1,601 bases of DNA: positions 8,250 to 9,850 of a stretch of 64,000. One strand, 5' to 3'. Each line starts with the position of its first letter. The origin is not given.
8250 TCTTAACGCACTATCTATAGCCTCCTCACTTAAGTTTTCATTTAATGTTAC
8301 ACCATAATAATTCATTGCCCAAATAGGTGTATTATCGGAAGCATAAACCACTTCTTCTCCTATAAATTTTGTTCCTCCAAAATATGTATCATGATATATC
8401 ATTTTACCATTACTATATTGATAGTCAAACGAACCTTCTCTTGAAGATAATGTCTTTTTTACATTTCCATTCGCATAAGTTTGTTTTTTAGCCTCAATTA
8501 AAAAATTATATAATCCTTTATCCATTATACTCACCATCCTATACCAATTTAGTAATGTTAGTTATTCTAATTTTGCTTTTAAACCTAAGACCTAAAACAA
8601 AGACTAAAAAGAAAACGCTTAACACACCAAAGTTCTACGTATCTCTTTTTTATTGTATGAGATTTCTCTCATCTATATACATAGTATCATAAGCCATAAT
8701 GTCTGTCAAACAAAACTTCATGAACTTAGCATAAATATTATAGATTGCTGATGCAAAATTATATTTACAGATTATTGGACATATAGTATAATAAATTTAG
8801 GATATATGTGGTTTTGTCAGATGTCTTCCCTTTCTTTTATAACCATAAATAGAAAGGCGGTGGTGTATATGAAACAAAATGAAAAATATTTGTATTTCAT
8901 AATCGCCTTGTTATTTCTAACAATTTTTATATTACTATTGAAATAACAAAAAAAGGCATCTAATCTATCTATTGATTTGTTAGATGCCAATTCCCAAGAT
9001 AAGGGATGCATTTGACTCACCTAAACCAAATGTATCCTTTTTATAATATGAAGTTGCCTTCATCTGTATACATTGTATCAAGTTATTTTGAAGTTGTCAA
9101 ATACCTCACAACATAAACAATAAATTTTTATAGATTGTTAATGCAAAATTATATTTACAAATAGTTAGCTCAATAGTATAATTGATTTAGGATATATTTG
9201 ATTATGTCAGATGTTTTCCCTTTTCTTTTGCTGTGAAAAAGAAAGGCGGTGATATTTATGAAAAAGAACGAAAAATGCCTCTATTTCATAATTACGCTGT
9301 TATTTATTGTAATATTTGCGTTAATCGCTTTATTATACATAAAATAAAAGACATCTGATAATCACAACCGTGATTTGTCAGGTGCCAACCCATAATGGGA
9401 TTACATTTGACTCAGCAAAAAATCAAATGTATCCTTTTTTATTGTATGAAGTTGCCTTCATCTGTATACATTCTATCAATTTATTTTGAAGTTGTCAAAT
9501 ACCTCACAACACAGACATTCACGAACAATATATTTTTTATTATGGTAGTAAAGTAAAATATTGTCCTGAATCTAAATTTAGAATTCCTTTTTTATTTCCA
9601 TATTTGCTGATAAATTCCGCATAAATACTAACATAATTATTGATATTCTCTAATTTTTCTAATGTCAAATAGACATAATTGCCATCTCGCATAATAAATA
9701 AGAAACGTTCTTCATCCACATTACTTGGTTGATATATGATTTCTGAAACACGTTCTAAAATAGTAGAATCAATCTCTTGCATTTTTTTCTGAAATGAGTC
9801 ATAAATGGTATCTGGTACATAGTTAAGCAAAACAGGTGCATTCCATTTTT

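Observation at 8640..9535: Tandem small-hydrophobic-peptide / convergent antisense-RNA modules (type I toxin-antitoxin-like) inserted between ftsQ and ftsA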

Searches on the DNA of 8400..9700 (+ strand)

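Call 5: search_rna_families(source=window, start=8400, end=9700, threshold=evalue, max_evalue=10, show_alignments=3)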
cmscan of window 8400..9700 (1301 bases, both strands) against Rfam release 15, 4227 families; matches with E-value up to 10: 11.
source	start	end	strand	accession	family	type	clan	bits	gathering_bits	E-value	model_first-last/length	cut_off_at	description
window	8935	9045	+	RF00616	LhrC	Gene; sRNA;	CL00114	24.2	110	0.54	1-111/111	no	Listeria LhrC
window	8549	8582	-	RF01375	CRISPR-DR62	Gene; CRISPR;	-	23.4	45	3.5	1-37/37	no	CRISPR RNA direct repeat element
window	8854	8988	-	RF01579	RUF2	Gene; sRNA;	-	20.6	90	3.8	1-154/154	no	Plasmodium RNA of unknown function RUF2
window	9517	9575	+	RF04343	Plastid-psbA-2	Cis-reg;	CL00153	20.5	55.8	0.68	1-60/60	no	Plastid-psbA-2 3UTR RNA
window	9267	9387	+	RF00121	MicC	Gene; sRNA;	-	19.6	90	5.2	1-123/123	no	MicC RNA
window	9188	9306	+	RF01858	RsaF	Gene; sRNA;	-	18.5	60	1.5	1-119/119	no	RNA Staph. aureus F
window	8631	8664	-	RF02751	ES036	Gene; sRNA;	-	17.8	37.6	2.4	1-43/43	no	ES036 (CssrF) sRNA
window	9209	9231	+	RF00489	ctRNA_p42d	Gene; antisense;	-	16.1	50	3.7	1-46/46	no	ctRNA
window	8569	8674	-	RF01219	snoR100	Gene; snRNA; snoRNA; HACA-box;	-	16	50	5.2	1-116/116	no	Small nucleolar RNA snoR100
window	8802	8862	+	RF02060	STnc410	Gene; sRNA;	-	14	50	3.9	1-158/158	no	Enterobacterial sRNA STnc410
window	9192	9253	+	RF02060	STnc410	Gene; sRNA;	-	13.1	50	6.5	1-158/158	no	Enterobacterial sRNA STnc410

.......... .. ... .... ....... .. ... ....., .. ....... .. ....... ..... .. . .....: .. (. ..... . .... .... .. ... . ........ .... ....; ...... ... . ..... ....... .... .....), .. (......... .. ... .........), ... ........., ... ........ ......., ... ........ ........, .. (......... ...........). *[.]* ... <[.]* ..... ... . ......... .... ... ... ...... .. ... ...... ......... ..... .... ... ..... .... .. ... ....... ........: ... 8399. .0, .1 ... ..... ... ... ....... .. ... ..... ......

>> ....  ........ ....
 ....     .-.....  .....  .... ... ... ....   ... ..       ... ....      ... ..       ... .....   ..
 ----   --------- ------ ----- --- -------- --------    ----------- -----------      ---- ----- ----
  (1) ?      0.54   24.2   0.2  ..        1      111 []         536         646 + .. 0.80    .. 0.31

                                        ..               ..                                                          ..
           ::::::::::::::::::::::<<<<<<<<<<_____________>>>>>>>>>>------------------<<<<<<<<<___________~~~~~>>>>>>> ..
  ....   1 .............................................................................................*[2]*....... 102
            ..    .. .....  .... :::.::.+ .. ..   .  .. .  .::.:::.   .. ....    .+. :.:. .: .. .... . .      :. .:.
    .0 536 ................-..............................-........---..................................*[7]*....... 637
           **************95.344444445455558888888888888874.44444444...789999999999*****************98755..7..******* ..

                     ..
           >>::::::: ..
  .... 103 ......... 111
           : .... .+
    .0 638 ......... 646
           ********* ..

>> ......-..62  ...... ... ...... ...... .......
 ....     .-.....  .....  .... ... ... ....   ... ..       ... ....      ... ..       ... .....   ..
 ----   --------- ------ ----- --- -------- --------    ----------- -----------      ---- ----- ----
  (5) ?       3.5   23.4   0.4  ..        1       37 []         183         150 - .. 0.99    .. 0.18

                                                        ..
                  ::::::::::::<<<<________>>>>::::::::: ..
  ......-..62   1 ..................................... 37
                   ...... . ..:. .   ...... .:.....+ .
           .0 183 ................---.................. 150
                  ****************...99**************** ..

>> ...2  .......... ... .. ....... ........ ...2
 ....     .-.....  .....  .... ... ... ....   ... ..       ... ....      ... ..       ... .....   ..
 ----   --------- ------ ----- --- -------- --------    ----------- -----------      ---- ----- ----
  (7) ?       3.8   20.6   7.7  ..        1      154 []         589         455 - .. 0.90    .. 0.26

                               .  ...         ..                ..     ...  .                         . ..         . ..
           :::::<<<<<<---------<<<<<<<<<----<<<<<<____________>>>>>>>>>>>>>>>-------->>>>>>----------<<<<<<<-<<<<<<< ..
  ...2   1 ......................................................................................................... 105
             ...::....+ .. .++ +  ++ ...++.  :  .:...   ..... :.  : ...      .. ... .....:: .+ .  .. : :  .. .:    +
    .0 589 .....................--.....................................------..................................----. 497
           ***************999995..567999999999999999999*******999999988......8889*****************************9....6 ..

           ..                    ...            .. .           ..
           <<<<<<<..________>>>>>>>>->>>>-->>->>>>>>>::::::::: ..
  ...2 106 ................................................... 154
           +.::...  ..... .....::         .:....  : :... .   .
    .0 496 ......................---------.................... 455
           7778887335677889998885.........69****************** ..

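Call 37: search_dna_similar(query=window:8730-9130:+, collection=plasmids, mode=distant, max_evalue=0.01)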
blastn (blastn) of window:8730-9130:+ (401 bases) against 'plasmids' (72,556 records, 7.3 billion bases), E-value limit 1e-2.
No match.

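Call 38: search_dna_similar(query=window:8730-9130:+, collection=phages, mode=distant, max_evalue=0.01)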
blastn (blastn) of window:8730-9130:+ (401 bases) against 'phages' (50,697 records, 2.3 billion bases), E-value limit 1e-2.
No match.

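Call 60: build_rna_model(alignment_id=A4, structure=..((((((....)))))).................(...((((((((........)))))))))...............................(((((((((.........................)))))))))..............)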
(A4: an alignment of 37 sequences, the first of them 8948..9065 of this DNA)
Model R1 built from alignment A4 (37 sequences, 152 columns); structure: as given.
model positions 111; base pairs 24; branch points 2; effective number of sequences 3.33; information 0.59 bits per position. Calibrated on 0.2 Mb of random sequence (short: E-values are rough).
structure used (alignment columns):
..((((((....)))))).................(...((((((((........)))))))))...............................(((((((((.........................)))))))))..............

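Call 62: search_with_rna_model(model_id=R1, source=window, max_evalue=1, show_alignments=0)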
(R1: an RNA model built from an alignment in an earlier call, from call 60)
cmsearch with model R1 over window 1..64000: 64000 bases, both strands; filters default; matches with E-value up to 1: 10.
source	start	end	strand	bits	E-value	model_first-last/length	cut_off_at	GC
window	8949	9065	-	89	3.3e-13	1-111/111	no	0.32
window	9344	9463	-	88.2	4.5e-13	1-111/111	no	0.34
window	33078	33197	-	77.6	3e-11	1-111/111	no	0.3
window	8566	8674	-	55.9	1.6e-07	1-111/111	no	0.29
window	9335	9437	+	26.3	0.019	1-111/111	no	0.33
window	18625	18755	-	21.5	0.13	1-111/111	no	0.31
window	8939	9040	+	20.3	0.2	1-111/111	no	0.32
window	4703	4784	-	19.1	0.33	1-111/111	no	0.27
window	35702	35802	-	17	0.76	1-111/111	no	0.31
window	32335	32442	+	16.5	0.93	1-111/111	no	0.31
